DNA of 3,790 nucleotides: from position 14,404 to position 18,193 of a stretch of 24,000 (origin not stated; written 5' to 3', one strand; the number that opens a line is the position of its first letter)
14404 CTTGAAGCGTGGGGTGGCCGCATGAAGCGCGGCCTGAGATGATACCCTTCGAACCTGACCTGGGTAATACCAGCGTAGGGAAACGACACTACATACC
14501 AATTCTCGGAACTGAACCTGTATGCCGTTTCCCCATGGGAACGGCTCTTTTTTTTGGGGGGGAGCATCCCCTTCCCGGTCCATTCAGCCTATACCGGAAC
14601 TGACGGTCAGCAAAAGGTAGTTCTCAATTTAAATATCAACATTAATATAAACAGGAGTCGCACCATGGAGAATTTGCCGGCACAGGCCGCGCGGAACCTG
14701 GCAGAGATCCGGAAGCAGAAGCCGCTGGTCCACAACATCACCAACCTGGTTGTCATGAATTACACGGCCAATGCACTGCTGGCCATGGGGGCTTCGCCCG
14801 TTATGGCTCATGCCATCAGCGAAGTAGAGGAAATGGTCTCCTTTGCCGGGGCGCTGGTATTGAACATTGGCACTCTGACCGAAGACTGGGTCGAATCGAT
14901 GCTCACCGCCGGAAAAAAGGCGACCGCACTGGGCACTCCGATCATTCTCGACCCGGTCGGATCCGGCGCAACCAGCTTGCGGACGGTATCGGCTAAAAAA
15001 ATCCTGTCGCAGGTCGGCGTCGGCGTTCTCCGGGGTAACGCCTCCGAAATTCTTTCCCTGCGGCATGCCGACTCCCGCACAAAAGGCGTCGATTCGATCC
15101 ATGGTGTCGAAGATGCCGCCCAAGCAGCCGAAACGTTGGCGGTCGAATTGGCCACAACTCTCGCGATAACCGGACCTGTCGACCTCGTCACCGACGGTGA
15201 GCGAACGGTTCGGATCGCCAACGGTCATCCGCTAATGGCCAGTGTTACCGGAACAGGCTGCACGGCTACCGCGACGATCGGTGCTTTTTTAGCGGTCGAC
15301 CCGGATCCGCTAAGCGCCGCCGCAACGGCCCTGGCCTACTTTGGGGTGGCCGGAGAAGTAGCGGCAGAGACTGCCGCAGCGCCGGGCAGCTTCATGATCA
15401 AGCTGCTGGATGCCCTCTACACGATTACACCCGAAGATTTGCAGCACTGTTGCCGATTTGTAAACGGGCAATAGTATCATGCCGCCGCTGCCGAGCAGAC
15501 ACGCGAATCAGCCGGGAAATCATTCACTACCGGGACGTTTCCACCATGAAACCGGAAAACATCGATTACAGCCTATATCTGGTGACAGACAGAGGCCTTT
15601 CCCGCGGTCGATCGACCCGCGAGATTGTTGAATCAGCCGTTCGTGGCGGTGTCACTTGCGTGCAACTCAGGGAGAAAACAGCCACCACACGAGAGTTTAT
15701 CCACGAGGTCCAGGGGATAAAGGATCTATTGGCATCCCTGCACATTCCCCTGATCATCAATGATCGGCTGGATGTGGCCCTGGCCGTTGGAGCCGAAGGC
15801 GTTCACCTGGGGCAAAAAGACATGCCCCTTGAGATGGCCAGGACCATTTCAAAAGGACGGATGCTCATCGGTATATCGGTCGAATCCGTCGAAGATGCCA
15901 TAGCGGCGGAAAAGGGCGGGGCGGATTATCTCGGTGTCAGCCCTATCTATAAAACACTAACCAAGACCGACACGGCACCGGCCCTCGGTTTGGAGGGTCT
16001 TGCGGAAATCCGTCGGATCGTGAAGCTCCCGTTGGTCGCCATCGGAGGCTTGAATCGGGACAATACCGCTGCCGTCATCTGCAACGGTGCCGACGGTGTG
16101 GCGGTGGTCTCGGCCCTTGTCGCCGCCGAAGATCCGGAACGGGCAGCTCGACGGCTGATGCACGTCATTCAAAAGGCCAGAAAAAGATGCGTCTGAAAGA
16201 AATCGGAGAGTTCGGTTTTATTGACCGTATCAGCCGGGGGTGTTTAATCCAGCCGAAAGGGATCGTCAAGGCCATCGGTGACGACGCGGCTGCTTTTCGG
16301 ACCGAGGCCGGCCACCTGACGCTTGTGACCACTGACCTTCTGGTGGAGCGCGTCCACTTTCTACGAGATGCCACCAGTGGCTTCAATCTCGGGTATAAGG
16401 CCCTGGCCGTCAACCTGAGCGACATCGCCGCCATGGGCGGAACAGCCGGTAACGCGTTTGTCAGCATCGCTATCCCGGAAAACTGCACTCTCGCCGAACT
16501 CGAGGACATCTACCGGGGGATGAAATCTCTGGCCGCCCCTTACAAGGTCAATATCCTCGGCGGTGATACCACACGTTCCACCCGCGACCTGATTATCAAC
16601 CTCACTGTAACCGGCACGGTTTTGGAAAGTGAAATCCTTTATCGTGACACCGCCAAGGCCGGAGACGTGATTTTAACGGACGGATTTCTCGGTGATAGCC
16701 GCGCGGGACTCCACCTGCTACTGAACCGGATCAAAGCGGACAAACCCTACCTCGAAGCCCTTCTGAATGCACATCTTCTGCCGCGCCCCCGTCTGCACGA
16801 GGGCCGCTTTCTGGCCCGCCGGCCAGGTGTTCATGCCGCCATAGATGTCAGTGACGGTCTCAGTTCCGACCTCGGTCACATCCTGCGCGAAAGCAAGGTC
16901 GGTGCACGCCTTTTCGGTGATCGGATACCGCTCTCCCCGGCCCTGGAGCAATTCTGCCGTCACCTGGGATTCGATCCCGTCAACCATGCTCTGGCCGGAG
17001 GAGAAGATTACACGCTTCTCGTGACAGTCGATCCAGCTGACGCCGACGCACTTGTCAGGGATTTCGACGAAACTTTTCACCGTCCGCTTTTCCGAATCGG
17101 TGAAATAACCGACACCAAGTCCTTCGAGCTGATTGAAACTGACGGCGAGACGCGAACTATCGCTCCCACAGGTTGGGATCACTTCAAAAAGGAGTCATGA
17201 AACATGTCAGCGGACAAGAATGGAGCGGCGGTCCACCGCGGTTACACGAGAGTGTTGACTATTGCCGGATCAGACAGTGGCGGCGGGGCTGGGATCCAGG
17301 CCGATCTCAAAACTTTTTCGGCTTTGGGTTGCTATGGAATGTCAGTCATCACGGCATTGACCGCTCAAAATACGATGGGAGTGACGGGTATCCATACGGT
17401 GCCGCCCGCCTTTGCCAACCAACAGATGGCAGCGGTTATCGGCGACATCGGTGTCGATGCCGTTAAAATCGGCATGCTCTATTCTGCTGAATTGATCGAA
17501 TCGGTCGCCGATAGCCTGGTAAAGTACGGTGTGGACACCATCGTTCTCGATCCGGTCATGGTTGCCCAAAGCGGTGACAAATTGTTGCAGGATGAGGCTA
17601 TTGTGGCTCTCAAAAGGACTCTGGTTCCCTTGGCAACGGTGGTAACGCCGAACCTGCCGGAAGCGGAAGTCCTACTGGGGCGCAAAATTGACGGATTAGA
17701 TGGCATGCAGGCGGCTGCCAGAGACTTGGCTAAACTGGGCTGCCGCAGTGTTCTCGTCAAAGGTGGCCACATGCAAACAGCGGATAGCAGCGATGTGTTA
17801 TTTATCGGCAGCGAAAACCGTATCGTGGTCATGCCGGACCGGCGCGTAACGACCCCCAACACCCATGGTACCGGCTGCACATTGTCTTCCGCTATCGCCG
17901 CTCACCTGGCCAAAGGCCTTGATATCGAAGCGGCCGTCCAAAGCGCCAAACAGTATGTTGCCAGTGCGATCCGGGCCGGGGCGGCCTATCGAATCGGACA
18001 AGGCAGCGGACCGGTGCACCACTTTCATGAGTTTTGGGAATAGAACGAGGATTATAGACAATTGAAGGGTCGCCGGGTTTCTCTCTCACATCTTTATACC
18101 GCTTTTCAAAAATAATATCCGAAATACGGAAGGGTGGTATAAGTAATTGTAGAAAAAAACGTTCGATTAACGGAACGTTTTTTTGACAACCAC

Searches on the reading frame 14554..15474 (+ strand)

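Call 11: search_protein_families(library=pfam, proteins=[window:14554-15474:+])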
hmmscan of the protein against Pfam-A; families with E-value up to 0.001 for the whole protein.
window:14554-15474:+ (306 aa): 3 families
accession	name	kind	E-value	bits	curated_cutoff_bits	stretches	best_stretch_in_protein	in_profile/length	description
PF02110.20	HK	-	1.9e-84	283.4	27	1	49-294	1-247/247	Hydroxyethylthiazole kinase family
PF01256.23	Carb_kinase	-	1e-05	25.6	27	1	150-276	111-229/242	NAD(P)H-hydrate dehydratase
PF08543.17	Phos_pyr_kin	-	0.00015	21.7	27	1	99-263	60-228/246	Phosphomethylpyrimidine kinase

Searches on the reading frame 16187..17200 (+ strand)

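Call 11: search_protein_families(library=pfam, proteins=[window:16187-17200:+])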
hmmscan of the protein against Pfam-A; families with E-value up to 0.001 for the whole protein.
window:16187-17200:+ (337 aa): 2 families
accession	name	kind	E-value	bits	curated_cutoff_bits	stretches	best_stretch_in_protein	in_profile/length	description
PF00586.29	AIRS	-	1.1e-25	90.6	24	1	31-145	1-112/112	AIR synthase related protein, N-terminal domain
PF02769.27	AIRS_C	-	1.2e-10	42.2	23.1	1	159-315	3-153/156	AIR synthase related protein, C-terminal domain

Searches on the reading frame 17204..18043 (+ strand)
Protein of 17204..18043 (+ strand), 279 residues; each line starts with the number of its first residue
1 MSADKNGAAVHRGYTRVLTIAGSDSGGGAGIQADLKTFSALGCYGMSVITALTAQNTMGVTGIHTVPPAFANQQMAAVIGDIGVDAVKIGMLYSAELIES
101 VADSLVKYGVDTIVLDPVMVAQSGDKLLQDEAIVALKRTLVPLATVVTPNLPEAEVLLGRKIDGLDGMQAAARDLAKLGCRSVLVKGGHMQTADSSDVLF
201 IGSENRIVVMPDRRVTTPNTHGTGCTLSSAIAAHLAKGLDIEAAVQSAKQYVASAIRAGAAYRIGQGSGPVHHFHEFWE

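Call 11: search_protein_families(library=pfam, proteins=[window:17204-18043:+])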
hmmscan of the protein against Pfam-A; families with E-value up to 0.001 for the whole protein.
window:17204-18043:+ (279 aa): 2 families
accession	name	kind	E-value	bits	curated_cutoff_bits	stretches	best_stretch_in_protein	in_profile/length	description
PF08543.17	Phos_pyr_kin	-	2.1e-99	332.3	27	1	24-272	1-246/246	Phosphomethylpyrimidine kinase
PF00294.29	PfkB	-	5.9e-10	39.4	25.8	1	118-253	164-287/302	pfkB family carbohydrate kinase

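Call 62: find_encoding_contigs(protein=window:17204-18043:+, flank=4000, max_places=10)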
Protein window:17204-18043:+ (279 aa): no gene with exactly this product is on record in the collection.
